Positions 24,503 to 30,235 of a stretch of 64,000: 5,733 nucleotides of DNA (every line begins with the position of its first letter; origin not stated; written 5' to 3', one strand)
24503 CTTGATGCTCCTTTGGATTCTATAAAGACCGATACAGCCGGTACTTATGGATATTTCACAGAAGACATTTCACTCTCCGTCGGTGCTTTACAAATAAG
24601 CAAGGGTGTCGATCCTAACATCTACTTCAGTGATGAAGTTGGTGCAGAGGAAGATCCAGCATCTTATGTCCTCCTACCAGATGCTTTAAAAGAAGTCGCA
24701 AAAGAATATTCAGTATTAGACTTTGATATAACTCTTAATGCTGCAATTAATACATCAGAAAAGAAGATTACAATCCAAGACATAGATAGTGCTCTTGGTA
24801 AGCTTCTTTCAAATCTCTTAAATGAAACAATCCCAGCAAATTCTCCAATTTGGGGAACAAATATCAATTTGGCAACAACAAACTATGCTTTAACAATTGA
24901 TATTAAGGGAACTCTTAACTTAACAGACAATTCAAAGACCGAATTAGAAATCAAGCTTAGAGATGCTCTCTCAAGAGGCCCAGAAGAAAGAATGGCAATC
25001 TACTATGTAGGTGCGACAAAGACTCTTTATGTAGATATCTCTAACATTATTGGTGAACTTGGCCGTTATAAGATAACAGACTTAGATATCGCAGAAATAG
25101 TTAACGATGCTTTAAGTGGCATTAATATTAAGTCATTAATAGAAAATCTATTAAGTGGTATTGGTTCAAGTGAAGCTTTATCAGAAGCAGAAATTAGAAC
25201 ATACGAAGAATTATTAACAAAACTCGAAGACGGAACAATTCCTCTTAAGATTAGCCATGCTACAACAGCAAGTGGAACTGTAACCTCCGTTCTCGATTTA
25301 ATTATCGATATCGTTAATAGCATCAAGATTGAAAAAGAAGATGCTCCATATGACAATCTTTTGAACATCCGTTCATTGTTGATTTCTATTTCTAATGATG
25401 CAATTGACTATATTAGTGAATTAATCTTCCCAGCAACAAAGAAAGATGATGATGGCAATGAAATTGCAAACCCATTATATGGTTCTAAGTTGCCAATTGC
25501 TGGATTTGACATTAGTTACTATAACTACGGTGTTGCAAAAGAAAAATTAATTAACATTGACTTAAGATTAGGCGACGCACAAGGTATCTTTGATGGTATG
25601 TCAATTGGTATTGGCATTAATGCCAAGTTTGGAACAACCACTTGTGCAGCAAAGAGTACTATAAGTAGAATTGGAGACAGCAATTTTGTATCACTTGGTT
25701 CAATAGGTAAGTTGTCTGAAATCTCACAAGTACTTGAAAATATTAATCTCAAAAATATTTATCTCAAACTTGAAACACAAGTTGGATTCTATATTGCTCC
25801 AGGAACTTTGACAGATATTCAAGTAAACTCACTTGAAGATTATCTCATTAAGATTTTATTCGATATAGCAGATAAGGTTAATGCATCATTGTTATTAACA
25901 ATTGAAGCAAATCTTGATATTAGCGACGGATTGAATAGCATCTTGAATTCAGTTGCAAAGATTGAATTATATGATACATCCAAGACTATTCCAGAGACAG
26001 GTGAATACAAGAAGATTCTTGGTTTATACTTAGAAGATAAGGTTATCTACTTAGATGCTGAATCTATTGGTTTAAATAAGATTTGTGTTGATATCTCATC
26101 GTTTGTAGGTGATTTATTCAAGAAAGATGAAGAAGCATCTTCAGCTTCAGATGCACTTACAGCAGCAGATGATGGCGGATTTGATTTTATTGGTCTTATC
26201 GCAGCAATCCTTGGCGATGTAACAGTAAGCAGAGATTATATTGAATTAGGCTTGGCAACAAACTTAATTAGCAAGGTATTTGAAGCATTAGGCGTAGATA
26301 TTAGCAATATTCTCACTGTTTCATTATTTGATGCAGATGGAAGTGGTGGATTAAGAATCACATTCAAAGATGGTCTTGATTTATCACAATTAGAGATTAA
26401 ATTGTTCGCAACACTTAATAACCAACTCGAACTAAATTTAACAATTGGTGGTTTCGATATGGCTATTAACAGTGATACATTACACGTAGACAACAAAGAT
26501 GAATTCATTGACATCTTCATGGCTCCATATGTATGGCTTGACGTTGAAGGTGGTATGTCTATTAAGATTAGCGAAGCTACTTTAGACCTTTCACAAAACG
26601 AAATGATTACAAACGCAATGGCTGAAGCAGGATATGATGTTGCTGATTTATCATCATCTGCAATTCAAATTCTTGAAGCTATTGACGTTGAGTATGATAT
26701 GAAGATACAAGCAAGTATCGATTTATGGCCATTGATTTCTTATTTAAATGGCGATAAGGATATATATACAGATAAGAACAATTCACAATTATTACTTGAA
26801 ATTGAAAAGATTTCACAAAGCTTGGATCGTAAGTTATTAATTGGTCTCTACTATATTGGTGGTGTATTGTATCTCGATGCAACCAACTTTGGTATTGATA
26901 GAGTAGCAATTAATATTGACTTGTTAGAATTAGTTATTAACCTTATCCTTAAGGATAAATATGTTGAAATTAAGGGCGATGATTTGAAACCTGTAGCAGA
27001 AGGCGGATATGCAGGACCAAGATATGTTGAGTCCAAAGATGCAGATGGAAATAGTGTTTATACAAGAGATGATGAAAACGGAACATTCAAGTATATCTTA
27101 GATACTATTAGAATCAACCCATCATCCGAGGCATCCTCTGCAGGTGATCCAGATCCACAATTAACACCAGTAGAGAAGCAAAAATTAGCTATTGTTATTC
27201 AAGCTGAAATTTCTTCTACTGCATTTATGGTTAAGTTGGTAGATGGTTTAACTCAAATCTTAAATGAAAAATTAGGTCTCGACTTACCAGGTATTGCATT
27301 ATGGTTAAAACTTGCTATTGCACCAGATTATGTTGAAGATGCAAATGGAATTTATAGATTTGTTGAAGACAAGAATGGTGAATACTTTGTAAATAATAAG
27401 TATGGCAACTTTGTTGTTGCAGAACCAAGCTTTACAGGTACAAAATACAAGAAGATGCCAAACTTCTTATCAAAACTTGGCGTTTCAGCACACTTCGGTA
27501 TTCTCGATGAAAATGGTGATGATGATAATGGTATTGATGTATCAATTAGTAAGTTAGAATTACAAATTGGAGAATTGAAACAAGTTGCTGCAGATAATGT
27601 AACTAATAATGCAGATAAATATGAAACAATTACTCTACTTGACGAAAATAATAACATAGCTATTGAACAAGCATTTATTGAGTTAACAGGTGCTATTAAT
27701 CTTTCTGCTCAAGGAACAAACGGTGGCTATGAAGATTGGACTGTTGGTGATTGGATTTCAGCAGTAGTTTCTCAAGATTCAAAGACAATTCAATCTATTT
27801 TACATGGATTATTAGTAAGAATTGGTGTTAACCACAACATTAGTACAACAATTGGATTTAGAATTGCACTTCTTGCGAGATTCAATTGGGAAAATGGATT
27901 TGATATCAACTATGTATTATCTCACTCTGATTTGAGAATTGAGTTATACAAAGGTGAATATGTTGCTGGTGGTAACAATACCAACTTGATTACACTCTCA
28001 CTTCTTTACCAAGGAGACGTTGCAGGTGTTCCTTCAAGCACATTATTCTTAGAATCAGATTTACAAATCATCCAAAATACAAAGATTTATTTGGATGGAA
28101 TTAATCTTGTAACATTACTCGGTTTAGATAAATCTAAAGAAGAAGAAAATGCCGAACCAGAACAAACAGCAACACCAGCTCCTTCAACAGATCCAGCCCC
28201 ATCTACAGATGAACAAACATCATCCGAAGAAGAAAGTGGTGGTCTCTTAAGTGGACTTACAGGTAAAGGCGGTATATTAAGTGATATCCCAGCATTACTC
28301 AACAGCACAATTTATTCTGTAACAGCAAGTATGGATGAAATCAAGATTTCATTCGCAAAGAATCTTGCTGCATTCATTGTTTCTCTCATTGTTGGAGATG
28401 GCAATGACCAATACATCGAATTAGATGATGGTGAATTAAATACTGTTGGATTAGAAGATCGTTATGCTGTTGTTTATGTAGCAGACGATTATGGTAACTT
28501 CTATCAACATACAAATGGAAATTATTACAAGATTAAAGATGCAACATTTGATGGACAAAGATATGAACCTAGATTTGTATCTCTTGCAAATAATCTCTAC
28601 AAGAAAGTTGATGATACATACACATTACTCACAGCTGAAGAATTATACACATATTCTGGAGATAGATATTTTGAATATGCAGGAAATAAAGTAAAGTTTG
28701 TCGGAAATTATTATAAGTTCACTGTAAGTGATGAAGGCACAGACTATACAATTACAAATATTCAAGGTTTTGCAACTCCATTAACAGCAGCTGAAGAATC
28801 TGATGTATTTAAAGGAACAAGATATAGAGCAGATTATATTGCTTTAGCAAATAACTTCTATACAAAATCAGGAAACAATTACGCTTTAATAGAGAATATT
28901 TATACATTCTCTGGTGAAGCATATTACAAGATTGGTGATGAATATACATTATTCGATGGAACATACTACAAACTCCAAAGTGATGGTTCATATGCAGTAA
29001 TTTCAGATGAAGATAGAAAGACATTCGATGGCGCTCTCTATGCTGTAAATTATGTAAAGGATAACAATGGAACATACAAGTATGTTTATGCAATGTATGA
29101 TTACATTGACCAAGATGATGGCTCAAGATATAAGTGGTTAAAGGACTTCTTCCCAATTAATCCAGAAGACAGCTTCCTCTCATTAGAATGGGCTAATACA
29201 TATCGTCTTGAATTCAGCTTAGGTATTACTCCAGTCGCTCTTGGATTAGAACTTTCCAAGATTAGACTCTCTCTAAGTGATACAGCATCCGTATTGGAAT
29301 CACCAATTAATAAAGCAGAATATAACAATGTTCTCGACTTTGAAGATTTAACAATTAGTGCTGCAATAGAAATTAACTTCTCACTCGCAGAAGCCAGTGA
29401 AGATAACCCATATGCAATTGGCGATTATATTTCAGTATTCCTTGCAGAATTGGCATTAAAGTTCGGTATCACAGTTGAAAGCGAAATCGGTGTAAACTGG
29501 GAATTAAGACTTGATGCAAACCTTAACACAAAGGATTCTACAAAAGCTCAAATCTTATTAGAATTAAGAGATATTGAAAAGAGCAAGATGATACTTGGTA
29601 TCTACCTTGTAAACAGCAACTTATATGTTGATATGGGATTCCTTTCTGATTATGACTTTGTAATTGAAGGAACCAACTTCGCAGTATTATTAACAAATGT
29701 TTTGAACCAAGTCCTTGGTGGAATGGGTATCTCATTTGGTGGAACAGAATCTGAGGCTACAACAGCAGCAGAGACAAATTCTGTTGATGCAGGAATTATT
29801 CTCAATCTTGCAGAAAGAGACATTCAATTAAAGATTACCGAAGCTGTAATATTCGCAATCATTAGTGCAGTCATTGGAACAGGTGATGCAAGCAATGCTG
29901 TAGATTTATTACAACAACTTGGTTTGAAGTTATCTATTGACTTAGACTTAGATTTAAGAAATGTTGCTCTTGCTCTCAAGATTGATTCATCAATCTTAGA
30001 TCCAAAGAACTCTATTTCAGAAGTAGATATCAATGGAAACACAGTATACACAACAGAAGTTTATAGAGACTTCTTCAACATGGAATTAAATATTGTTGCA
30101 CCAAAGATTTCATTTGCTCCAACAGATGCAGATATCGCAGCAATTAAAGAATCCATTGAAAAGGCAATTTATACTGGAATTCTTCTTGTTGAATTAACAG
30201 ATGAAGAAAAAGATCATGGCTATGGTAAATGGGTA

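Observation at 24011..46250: At least 15 copies of a degenerate four-part super-repeat build the first ~7,500 residues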

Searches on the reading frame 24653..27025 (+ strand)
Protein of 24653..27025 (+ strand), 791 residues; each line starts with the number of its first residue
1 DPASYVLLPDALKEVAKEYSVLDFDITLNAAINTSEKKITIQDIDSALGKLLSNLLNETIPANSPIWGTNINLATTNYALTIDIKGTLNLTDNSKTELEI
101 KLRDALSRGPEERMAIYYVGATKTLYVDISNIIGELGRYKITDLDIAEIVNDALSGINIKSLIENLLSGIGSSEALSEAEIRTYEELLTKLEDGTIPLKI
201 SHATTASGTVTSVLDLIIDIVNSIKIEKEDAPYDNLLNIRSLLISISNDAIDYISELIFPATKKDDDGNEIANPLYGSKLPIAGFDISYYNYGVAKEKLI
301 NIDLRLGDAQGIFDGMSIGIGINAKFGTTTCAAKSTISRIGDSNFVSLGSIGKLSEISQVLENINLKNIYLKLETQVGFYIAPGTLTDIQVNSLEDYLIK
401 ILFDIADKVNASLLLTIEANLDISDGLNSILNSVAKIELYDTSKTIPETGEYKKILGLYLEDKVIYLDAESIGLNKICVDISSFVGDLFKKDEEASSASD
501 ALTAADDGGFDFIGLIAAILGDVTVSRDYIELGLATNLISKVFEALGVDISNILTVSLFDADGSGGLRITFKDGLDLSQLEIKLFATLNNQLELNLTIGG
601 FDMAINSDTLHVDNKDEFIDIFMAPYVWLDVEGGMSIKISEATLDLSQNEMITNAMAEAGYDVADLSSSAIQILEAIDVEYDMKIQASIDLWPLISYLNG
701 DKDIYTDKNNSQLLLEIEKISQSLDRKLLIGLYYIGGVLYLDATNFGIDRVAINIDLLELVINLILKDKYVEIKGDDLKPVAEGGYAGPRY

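Call 47: predict_structure(alignment_id=A2)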
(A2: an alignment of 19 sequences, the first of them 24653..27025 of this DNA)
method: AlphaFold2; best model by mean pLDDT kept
length: 791 residues; sequences in the alignment: 19
mean_pLDDT: 67.0   pTM: 0.49
mean pLDDT of the five models: 67.0, 59.6, 56.9, 55.7, 55.6
residues with pLDDT >= 90: 2; 70-90: 392; 50-70: 264; < 50: 133
segments of 3 or more residues with pLDDT < 50: 1-8, 11-17, 159-163, 165-169, 171-175, 193-207, 231-236, 385-398, 400-409, 492-514, 544-548, 552-561, 776-791
pLDDT, mean of each block of 10 residues (from residue 1): 40 50 81 81 74 69 73 78 85 84 69 85 86 77 78 59 48 50 55 37 41 65 65 52 73 75 80 74 76 75 73 72 74 72 71 60 64 77 48 46 48 80 69 82 58 81 84 76 63 41 35 53 75 62 48 43 68 67 72 73 71 79 70 73 69 74 65 72 82 70 66 84 77 82 82 72 61 48 30 29
secondary structure, 60 per line:
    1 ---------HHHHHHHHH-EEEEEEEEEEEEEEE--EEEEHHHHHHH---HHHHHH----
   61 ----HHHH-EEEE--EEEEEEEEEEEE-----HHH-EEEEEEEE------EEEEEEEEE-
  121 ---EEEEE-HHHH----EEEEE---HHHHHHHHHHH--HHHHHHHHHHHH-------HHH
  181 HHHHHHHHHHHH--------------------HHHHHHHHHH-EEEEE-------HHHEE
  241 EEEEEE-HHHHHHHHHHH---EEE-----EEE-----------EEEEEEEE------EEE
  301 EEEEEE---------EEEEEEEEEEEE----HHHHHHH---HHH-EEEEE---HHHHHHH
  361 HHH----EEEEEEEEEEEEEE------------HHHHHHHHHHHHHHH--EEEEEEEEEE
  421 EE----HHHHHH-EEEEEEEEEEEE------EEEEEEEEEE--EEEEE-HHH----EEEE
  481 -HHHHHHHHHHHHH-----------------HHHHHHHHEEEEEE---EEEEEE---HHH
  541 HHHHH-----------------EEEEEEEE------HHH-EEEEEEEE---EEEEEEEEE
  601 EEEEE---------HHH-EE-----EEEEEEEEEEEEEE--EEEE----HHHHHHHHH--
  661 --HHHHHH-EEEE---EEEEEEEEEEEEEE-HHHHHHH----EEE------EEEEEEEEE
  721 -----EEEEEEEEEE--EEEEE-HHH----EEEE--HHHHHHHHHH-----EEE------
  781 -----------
elements in order (helices of 4 or more, strands of 3 or more residues): H10-18 E20-34 E37-40 H41-47 H51-56 H65-68 E70-73 E76-87 E97-104 E111-119 E124-128 H130-133 E138-142 H146-156 H159-170 H178-192 H213-222 E224-228 E239-246 H248-258 E262-264 E270-272 E284-291 E298-306 E316-327 H332-338 E346-350 H354-363 E368-381 H394-408 E411-422 H427-432 E434-445 E452-461 E464-468 E477-480 H482-494 H512-519 E520-525 E529-534 H538-545 E563-570 E581-588 E592-605 E626-639 E642-645 H650-658 H663-668 E670-673 E677-690 H692-698 E703-705 E712-720 E726-735 E738-742 E751-754 H757-766 E772-774

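Call 50: fold_search(model_id=the predicted structure, library=pdb)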
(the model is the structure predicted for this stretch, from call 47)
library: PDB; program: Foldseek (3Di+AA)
matches with E <= 10: 739; with E <= 0.001: 7
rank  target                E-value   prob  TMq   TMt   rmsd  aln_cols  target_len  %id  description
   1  3pqs                  7.3e-06  0.77  0.07  0.11  28.6       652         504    6  The crystal structures of porcine pathogen ApH87_TbpB (released 2011-02-02)
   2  9dc4_B                1.5e-05  0.75  0.08  0.11  28.1       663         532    6  Transferrin Binding Protein A in complex with transferrin binding protein B, transferrin and globular domain of TonB (released 2026-03-04)
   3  4o3y                  3.6e-05  0.60  0.07  0.10  27.6       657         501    6  Crystal structure of the vaccine antigen Transferrin Binding Protein B (TbpB) mutant Arg-179-Glu from Actinobacillus ple (released 2015-01-14)
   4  4o49                  1.6e-04  0.44  0.07  0.10  28.3       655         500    6  Crystal structure of the vaccine antigen Transferrin Binding Protein B (TbpB) mutant Tyr-174-Ala from Actinobacillus ple (released 2015-01-14)
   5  4o3z                  2.4e-04  0.47  0.08  0.11  27.4       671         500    5  Crystal structure of the vaccine antigen Transferrin Binding Protein B (TbpB) mutant Tyr-95-Ala from Actinobacillus pleu (released 2015-01-14)
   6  3ve1_C                3.4e-04  0.30  0.08  0.10  26.4       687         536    7  The 2.9 angstrom crystal structure of Transferrin binding protein B (TbpB) from serogroup B M982 Neisseria meningitidi (released 2012-02-22)
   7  8d7v_A                8.8e-04  0.10  0.07  0.06  38.6      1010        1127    8  Cereblon~DDB1 bound to CC-92480 with DDB1 in the twisted conformation (released 2022-07-20)
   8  8d7u_A                2.7e-03  0.08  0.07  0.04  40.5      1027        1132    8  Cereblon~DDB1 bound to CC-92480 with DDB1 in the linear conformation (released 2022-07-20)
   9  9h6x                  3.1e-03  0.07  0.06  0.04  32.9       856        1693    8  Cryo-EM structure of lipid-bound human myoferlin (25 mol% DOPS/5 mol% PI(4,5)P2 nanodisc) (released 2025-06-04)
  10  3ei2_A                3.7e-03  0.08  0.08  0.06  39.7      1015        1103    7  Structure of hsDDB1-drDDB2 bound to a 16 bp abasic site containing DNA-duplex (released 2009-01-20)
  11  4a09_A                5.9e-03  0.07  0.08  0.06  41.6       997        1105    7  Structure of hsDDB1-drDDB2 bound to a 15 bp CPD-duplex (purine at D-1 position) at 3.1 A resolution (CPD 2) (released 2011-11-30)
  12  5hxb_Y                7.0e-03  0.04  0.06  0.05  29.3       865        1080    8  Cereblon in complex with DDB1, CC-885, and GSPT1 (released 2016-06-29)
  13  9qlf                  7.7e-03  0.07  0.07  0.04  33.0       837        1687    8  Human myoferlin (1-1997) in complex with an MSP2N2 lipid nanodisc (25 mol% DOPS, 5 mol% PI(4,5)P2 and 5 mol% Cholesterol (released 2025-06-04)
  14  6dlg                  8.2e-03  0.16  0.05  0.09  24.4       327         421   10  Crystal structure of a SHIP1 surface entropy reduction mutant (released 2019-06-05)
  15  6h0g_A                9.1e-03  0.05  0.05  0.05  29.5       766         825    6  Structure of the DDB1-CRBN-pomalidomide complex bound to ZNF692(ZF4) (released 2018-11-07)
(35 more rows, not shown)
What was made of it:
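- On TbpB-like surface lipoproteins: TM 0.07-0.11 and rmsd about 28 A (call 50).
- Closest known: TbpB-type surface lipoproteins. Same: Foldseek E is 7e-6 with probability 0.77 on the 3Di alphabet (call 50).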

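Call 52: search_solved_structures(query=A2, max_evalue=10)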
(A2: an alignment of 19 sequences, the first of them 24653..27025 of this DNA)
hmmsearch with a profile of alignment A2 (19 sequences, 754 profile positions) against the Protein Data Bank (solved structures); distinct sequences matched with E-value up to 10: 0.

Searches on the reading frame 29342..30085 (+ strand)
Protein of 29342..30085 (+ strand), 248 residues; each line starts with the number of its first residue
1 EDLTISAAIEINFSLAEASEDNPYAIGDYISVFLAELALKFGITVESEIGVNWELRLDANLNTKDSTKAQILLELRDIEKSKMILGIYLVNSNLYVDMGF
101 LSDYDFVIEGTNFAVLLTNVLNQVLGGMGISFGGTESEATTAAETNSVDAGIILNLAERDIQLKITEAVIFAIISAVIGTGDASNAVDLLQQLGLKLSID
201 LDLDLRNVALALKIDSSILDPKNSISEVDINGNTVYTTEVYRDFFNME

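Call 12: find_homologous_proteins(query=window:29342-30085:+, max_evalue=0.001)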
Query window:29342-30085:+: 1150 candidates shared short words with the query, none scored E <= 0.001.
